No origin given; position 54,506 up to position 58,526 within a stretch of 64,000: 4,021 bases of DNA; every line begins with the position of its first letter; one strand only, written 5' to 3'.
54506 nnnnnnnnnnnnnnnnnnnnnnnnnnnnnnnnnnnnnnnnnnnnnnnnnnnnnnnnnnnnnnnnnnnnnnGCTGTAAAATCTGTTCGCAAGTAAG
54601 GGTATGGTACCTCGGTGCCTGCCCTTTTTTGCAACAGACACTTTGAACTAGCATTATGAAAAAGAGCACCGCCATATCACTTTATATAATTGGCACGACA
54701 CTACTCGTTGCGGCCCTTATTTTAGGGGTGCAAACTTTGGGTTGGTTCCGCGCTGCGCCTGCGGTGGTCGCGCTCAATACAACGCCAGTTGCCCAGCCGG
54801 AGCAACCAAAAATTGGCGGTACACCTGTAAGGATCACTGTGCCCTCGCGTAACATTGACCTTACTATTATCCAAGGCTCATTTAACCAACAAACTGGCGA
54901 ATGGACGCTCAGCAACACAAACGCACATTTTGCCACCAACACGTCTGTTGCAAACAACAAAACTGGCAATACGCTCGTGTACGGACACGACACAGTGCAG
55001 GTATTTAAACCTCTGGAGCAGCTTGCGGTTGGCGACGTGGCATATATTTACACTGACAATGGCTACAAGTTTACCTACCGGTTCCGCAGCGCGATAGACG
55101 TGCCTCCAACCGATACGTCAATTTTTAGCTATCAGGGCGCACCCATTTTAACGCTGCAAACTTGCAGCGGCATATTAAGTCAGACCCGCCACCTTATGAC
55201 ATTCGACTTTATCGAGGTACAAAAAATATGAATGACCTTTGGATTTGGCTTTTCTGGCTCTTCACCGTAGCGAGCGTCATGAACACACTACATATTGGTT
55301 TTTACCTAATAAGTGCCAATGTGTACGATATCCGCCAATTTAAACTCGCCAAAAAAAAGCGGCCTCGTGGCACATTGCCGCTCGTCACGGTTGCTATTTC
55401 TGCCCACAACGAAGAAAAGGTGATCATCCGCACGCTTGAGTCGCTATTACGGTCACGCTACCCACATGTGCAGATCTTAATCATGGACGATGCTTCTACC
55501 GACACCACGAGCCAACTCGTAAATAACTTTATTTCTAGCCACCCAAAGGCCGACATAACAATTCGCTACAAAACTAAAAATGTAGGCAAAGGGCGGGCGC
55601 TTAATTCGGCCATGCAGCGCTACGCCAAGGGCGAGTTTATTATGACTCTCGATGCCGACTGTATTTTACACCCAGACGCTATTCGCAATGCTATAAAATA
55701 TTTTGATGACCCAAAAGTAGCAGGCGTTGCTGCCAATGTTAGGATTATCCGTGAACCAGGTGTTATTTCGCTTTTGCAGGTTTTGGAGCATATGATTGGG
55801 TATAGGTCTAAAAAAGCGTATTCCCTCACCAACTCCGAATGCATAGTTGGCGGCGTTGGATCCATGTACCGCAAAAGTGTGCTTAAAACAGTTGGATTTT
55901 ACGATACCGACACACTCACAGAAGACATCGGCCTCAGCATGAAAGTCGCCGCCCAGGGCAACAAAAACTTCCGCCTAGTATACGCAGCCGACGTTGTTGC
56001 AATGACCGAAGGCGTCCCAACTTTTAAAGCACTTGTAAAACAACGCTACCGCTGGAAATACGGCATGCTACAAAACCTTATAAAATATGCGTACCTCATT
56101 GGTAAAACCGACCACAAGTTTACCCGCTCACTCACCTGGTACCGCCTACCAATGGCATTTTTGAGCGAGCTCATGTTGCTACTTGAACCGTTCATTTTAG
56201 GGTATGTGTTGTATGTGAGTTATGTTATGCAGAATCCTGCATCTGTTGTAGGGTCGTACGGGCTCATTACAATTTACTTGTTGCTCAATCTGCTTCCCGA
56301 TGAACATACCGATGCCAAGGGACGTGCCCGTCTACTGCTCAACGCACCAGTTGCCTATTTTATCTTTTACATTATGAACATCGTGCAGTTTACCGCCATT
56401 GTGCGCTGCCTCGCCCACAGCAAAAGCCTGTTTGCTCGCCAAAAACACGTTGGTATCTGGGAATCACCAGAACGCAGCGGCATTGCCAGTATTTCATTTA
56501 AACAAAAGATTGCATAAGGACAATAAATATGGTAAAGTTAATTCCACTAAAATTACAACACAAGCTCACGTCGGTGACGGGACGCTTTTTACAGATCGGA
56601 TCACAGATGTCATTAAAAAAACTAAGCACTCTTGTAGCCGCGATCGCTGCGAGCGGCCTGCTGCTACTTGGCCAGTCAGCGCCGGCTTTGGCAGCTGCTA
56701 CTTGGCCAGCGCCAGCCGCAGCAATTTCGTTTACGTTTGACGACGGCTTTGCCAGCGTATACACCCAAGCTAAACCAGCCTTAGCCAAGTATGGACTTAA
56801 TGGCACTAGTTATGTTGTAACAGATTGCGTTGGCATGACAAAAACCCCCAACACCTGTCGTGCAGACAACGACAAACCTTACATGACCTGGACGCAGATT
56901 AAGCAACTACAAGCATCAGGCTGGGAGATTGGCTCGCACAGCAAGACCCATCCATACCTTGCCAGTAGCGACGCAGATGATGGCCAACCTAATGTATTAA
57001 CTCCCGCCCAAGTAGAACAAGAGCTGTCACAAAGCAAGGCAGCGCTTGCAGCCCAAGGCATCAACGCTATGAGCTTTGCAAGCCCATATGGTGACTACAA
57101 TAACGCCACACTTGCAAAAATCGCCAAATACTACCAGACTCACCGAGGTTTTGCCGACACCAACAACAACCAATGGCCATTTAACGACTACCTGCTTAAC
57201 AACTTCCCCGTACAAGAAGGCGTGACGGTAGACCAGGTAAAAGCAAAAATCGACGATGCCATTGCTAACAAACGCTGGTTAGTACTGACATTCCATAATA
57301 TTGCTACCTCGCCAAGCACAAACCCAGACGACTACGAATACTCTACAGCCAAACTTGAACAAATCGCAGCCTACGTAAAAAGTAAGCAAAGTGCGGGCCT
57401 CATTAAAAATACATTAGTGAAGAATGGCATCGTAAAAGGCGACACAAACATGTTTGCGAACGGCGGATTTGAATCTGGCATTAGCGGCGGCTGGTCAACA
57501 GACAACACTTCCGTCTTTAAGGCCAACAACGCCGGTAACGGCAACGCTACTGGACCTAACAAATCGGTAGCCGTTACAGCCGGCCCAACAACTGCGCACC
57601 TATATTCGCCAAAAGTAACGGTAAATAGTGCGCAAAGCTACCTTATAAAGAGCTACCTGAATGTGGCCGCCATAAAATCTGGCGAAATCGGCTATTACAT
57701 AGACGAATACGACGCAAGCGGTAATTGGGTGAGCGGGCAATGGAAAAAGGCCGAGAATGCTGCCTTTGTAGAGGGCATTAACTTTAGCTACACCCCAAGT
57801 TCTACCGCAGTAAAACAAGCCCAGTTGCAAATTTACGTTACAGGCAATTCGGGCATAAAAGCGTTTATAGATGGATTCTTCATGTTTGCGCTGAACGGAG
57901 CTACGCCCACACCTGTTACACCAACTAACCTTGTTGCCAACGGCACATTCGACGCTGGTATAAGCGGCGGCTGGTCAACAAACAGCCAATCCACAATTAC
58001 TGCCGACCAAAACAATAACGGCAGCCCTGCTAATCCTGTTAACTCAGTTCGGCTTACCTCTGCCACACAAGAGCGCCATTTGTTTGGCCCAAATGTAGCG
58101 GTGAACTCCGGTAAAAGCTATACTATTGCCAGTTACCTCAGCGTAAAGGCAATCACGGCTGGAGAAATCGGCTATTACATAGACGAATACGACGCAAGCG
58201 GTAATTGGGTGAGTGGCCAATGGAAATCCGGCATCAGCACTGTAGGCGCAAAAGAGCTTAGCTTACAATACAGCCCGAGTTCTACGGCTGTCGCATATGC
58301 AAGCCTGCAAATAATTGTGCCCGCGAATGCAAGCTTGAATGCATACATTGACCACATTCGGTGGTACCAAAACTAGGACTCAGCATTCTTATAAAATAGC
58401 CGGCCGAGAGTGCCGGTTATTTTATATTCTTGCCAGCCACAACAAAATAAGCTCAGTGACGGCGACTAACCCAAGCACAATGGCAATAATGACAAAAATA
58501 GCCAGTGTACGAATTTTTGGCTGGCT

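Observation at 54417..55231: A 52-aa gene that is almost nothing but a sorting signal, directly upstream of a sortase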

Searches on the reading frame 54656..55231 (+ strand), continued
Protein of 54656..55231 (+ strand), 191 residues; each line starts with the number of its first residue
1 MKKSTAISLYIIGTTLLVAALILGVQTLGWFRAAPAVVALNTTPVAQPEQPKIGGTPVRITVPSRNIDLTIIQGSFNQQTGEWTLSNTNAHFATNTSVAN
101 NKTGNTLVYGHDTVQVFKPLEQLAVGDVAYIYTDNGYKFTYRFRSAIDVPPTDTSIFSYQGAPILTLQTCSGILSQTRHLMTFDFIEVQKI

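Call 55: fold_search(model_id=the predicted structure, library=pdb)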
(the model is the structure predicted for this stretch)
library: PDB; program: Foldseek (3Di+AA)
matches with E <= 10: 464; with E <= 0.001: 106
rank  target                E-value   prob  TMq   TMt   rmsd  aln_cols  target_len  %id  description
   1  2w1k_A                1.7e-09  1.00  0.58  0.54   5.0       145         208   21  Crystal Structure of Sortase C-3 (SRTC-3) from Streptococcus pneumoniae (released 2008-12-23)
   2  5hu4                  2.3e-09  1.00  0.58  0.75   3.3       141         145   20  Cystal structure of listeria monocytogenes sortase A (released 2017-02-01)
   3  7s4o_B                2.8e-09  1.00  0.57  0.66   8.2       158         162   22  Structure of C208A Sortase A from Streptococcus pyogenes bound to LPATS peptide (released 2022-09-07)
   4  4tqx                  3.3e-09  1.00  0.58  0.55   4.3       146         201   20  Molecular Basis of Streptococcus mutans Sortase A Inhibition by Chalcone. (released 2015-05-20)
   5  7cg9                  4.9e-09  1.00  0.54  0.53  12.6       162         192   18  Crystal structure of pilin-specific sortase SrtC1 from Lactobacillus rhamnosus GG (released 2022-03-02)
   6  2xwg_D                5.2e-09  1.00  0.55  0.57   4.0       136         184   24  Crystal structure of sortase C-1 from Actinomyces oris (formerly Actinomyces naeslundii) (released 2011-02-23)
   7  5cuw                  5.8e-09  1.00  0.59  0.69   4.0       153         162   20  Crystal structure of Sortase E1 from Streptomyces coelicolor with tripeptide in the active site (released 2016-08-17)
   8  5utt_A                6.5e-09  1.00  0.53  0.56   7.5       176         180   18  SrtA sortase from Actinomyces oris (released 2017-03-01)
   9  2xwg_B                6.9e-09  1.00  0.56  0.58   4.1       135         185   26  Crystal structure of sortase C-1 from Actinomyces oris (formerly Actinomyces naeslundii) (released 2011-02-23)
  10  7s4o_A                6.9e-09  1.00  0.56  0.63   7.7       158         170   23  Structure of C208A Sortase A from Streptococcus pyogenes bound to LPATS peptide (released 2022-09-07)
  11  2xwg_C                8.2e-09  1.00  0.55  0.59   3.8       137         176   26  Crystal structure of sortase C-1 from Actinomyces oris (formerly Actinomyces naeslundii) (released 2011-02-23)
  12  7t8z_A                8.2e-09  1.00  0.56  0.66   4.5       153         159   23  Structure of Class A sortase from Streptococcus pyogenes bound to lipid II mimetic, LPATA: Thr-out conformation (released 2022-09-07)
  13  2xwg_E                8.7e-09  1.00  0.54  0.58   4.0       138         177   23  Crystal structure of sortase C-1 from Actinomyces oris (formerly Actinomyces naeslundii) (released 2011-02-23)
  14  3tbe_E                1.1e-08  1.00  0.56  0.56   3.6       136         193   20  The crystal structure of the complex of Streptococcus agalactiae sortase C1 and MTSET (released 2011-10-26)
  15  4d7w                  1.1e-08  1.00  0.53  0.53   4.4       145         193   19  Crystal structure of sortase C1 (SrtC1) from Streptococcus agalactiae (released 2015-08-19)
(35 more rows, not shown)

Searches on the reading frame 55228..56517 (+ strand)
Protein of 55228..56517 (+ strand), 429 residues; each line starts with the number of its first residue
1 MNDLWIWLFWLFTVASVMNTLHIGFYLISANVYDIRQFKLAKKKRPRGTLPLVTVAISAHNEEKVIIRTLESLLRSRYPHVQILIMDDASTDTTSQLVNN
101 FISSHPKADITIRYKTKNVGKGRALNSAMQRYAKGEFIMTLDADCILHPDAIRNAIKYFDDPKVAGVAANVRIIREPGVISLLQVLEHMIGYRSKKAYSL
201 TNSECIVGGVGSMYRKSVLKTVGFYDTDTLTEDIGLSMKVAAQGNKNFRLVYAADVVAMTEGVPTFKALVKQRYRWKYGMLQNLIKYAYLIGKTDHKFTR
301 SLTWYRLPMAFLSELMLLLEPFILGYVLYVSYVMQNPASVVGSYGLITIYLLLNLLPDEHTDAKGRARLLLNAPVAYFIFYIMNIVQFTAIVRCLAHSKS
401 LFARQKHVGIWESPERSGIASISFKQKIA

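Call 4: search_protein_families(library=pfam, proteins=[window:55228-56517:+], max_evalue=0.01)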
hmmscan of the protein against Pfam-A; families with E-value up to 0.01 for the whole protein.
window:55228-56517:+ (429 aa): 7 families
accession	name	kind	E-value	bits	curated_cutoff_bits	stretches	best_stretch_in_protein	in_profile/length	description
PF00535.33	Glycos_transf_2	-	1.4e-31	110.1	23.3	1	54-222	1-167/168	Glycosyl transferase family 2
PF13641.12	Glyco_tranf_2_3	-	4.8e-29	102.4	27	1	53-279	3-230/230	Glycosyltransferase like family 2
PF13632.12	Glyco_trans_2_3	-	3.3e-21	76.5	27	1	137-332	1-185/198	Glycosyl transferase family group 2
PF13506.12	Glyco_transf_21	-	4.9e-10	39.6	21.7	1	124-277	18-173/174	Glycosyl transferase family 21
PF03142.21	Chitin_synth_2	-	8.8e-08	31.7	27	1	136-217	203-287/527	Chitin synthase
PF10111.15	Glyco_tranf_2_2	-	2.3e-07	31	27.3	1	54-157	3-104/276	Glycosyltransferase like family 2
PF13704.12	Glyco_tranf_2_4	-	1.6e-05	25.8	27.5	1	61-150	2-87/98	Glycosyl transferase family 2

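Call 14: search_protein_families(library=ncbifam, proteins=[window:55228-56517:+], max_evalue=1)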
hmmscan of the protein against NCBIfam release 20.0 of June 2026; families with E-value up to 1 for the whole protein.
window:55228-56517:+ (429 aa): 27 families (the best 25 are shown)
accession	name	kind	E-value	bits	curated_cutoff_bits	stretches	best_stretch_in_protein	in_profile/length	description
TIGR03937.1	PgaC_IcaA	equivalog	2.2e-46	158.6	422.3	1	23-416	21-406/407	poly-beta-1,6-N-acetyl-D-glucosamine synthase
TIGR03111.1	glyc2_xrt_Gpos1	hypoth_equivalog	1.7e-27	96.3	363.95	1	4-353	7-354/439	TIGR03111 family XrtG-associated glycosyltransferase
NF053846.1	glyco_with_XrtP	equivalog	2.7e-20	72.5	520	2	57-174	47-175/440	XrtP-associated glycosyltransferase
TIGR04283.1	glyco_like_mftF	equivalog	1.2e-15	57.7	182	1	54-245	2-174/221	TIGR04283 family arsenosugar biosynthesis glycosyltransferase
TIGR03472.1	HpnI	equivalog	9.5e-15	54.3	310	1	10-279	3-271/373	bacteriohopanetetrol glucosamine biosynthesis glycosyltransferase HpnI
TIGR03965.1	mycofact_glyco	equivalog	5.4e-14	51.9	280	1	50-273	73-293/467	mycofactocin biosynthesis glycosyltransferase MftF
NF047683.1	TeichurnBiosyTuaG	equivalog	8e-14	51.9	400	1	50-216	5-163/252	teichuronic acid biosynthesis protein TuaG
TIGR03030.1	CelA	equivalog_domain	3.2e-13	48.6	699.1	2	211-367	311-462/714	UDP-forming cellulose synthase catalytic subunit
TIGR04242.1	nodulat_NodC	equivalog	4.9e-13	48.8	550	1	39-279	36-283/395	chitooligosaccharide synthase NodC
NF045692.1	OglycostaseCruG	equivalog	9.2e-13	47.9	600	1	35-246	25-244/386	2'-O-glycosyltransferase CruG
NF041865.1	EpsU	equivalog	2.3e-12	46.6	700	1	53-288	41-273/394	exopolysaccharide biosynthesis GT2 family glycosyltransferase EpsU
NF050050.1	ProtGlycPglI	equivalog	1.4e-11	44.4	500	1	51-181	2-128/306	GalNAc(5)-diNAcBac-PP-undecaprenol beta-1,3-glucosyltransferase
TIGR03469.1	HpnB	hypoth_equivalog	1.5e-10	40.7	379.25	1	23-164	13-165/386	hopene-associated glycosyltransferase HpnB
NF041875.1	EPS_EpsD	equivalog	2.2e-10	40.4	370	1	54-260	2-208/325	exopolysaccharide biosynthesis glycosyltransferase EpsD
NF053739.1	GlytfEpsEBac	equivalog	2.8e-10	39.6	450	1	51-253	1-198/265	glycosyltransferase EpsE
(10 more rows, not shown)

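Call 49: search_solved_structures(query=window:55228-56517:+, max_evalue=0.00001)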
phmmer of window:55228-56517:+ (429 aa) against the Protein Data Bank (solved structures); distinct sequences matched with E-value up to 0.00001: 16.
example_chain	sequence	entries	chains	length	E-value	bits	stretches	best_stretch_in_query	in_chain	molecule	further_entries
6yv7_A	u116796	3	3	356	4.5e-21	78.4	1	50-286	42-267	Glycosyl transferase, family 2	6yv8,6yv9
6yv7_B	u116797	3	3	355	4.6e-21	78.3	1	50-286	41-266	Glycosyl transferase, family 2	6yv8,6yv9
2z87_A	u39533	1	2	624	1.3e-16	63.6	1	49-180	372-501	Chondroitin synthase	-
2z86_A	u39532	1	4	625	1.3e-16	63.6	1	49-180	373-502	Chondroitin synthase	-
5tze_C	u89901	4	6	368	5.8e-10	41.8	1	55-230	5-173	Glycosyl transferase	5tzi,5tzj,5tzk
5tz8_A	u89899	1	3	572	1e-09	40.9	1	55-229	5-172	Glycosyl transferase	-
8viw_A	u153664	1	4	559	2.7e-09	39.6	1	37-159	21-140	Heparosan synthase B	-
8vh7_A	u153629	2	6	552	2.9e-09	39.5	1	37-159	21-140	Heparosan synthase B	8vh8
6p61_A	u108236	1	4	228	1.5e-08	37.1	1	50-169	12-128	Glycosyltransferase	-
5hea_A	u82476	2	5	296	1.1e-07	34.3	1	52-148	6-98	Putative glycosyltransferase (GalT1)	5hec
3bcv_A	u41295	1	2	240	1.2e-07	34.2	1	49-152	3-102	Putative glycosyltransferase protein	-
26qs_A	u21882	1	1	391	2.4e-06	29.9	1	36-278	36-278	Ceramide glucosyltransferase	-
26qf_A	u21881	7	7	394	2.4e-06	29.8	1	36-278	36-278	Ceramide glucosyltransferase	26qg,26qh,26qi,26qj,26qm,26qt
5ej1_A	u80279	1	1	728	2.9e-06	29.6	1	111-291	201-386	Putative cellulose synthase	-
4hg6_A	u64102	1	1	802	3.6e-06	29.3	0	112-290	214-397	Cellulose Synthase Subunit A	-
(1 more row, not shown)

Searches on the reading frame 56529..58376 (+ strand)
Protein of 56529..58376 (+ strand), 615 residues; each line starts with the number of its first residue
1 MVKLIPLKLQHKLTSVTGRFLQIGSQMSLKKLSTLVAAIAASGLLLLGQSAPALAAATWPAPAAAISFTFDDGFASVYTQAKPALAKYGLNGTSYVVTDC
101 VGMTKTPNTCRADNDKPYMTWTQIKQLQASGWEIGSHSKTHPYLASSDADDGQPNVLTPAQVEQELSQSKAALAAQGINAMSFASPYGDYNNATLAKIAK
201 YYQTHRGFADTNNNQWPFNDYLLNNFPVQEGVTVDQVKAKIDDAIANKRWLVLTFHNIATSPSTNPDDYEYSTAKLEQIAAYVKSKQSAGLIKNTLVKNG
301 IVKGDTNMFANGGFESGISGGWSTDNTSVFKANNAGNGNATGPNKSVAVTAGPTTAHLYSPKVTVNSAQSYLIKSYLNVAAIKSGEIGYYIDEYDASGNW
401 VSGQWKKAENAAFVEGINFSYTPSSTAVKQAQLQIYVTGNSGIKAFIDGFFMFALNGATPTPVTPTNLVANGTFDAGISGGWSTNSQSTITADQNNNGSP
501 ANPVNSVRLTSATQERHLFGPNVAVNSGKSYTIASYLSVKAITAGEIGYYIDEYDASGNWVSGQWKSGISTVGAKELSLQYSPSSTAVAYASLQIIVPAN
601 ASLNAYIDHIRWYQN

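Call 4: search_protein_families(library=pfam, proteins=[window:56529-58376:+], max_evalue=0.01)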
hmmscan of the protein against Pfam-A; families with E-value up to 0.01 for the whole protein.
window:56529-58376:+ (615 aa): 3 families
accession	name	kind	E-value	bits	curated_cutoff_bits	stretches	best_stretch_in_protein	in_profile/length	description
PF01522.26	Polysacc_deac_1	-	5.9e-20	71.9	23.1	1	63-200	6-118/124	Polysaccharide deacetylase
PF02018.23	CBM_4_9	-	4e-08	34.1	25.9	2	467-586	2-121/136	Carbohydrate binding domain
PF10096.14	DUF2334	-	7.2e-08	32.7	26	1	85-220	25-154/203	Uncharacterized protein conserved in bacteria (DUF2334)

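Call 14: search_protein_families(library=ncbifam, proteins=[window:56529-58376:+], max_evalue=1)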
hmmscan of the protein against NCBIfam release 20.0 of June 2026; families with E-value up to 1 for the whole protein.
window:56529-58376:+ (615 aa): 9 families
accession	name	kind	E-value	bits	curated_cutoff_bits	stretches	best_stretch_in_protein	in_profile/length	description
NF050820.1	PolSacchBiosHfsH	equivalog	2.3e-14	53.7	400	1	63-264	33-216/249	oligosaccharide deacetylase HfsH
TIGR03938.2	deacetyl_PgaB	equivalog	1.1e-11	43.8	321.9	1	60-140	60-144/621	poly-beta-1,6-N-acetyl-D-glucosamine N-deacetylase PgaB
TIGR03933.1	PIA_icaB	equivalog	7e-08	32.3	248.35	1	62-208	70-208/245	intercellular adhesin biosynthesis polysaccharide N-deacetylase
NF033675.1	NTTRR-F1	subfamily_domain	3.1e-05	24.2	70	2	306-378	3-68/155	NTTRR-F1 domain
NF011176.0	PRK14581.1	equivalog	8e-05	21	1091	1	60-144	103-191/673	poly-beta-1,6-N-acetyl-D-glucosamine N-deacetylase PgaB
NF011177.0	PRK14582.1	equivalog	8.3e-05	21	923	1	60-145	103-192/671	poly-beta-1,6-N-acetyl-D-glucosamine N-deacetylase PgaB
TIGR02764.1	spore_ybaN_pdaB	equivalog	0.0007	19.4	237.4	1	123-200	50-118/191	polysaccharide deacetylase family sporulation protein PdaB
NF045820.1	PgAcgDacpgdA_Strep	equivalog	0.0064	15.3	800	1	66-153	270-342/463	peptidoglycan-N-acetylglucosamine deacetylase PgdA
TIGR04243.1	nodulat_NodB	equivalog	0.027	13.9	240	1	123-197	46-112/197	chitooligosaccharide deacetylase NodB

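Call 50: search_solved_structures(query=window:56529-58376:+, max_evalue=0.00001)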
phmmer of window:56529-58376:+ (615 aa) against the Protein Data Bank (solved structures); distinct sequences matched with E-value up to 0.00001: 1.
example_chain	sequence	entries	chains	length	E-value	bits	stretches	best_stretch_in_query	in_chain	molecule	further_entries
5bu6_A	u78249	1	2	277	3.2e-07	32.9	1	55-154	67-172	BpsB (PgaB), Poly-beta-1,6-N-acetyl-D-glucosamine N-deacetylase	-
